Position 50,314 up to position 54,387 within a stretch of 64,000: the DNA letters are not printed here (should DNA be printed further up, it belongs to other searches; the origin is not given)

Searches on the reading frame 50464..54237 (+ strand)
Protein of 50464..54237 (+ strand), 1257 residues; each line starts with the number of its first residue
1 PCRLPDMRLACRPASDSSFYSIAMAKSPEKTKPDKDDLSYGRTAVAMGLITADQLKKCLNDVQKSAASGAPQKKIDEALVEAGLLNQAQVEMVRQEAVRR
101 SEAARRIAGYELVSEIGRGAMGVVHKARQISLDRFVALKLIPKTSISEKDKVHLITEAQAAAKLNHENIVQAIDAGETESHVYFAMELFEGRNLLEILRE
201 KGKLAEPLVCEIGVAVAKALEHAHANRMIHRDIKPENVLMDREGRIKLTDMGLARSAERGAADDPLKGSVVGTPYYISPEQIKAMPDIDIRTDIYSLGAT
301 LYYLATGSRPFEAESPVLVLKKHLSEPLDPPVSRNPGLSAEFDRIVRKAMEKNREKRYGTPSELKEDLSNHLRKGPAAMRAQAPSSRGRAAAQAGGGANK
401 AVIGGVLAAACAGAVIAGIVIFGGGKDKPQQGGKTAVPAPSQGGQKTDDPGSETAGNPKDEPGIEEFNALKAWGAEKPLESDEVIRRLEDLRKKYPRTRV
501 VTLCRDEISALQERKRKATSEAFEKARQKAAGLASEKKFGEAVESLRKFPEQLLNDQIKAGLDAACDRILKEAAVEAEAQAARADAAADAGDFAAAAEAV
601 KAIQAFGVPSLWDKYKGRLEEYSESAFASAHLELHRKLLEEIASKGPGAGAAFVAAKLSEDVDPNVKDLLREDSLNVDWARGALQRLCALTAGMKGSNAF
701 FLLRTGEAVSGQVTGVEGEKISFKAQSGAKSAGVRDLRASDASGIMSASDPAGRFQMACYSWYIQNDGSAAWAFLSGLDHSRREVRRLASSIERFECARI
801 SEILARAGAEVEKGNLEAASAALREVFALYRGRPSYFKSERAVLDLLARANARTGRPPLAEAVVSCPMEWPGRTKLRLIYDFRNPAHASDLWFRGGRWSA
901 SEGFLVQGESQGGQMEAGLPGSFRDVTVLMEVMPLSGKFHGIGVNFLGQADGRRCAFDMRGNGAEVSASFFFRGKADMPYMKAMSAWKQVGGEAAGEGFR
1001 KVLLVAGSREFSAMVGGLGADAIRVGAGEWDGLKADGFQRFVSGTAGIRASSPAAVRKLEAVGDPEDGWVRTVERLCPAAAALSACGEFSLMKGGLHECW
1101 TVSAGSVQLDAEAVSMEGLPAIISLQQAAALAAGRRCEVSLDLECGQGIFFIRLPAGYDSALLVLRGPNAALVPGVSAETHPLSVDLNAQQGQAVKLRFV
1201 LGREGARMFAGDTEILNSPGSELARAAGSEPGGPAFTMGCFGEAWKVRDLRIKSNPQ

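Call 93: search_protein_families(library=pfam, proteins=[window:50464-54237:+], max_evalue=0.00001)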
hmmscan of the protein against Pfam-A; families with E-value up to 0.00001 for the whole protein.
window:50464-54237:+ (1257 aa): 2 families
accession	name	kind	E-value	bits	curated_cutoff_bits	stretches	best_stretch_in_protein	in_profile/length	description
PF00069.31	Pkinase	-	6.6e-55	186.8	31.7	1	110-364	1-258/263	Protein kinase domain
PF07714.23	PK_Tyr_Ser-Thr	-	6e-32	111.4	23.1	1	112-358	3-249/258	Protein tyrosine and serine/threonine kinase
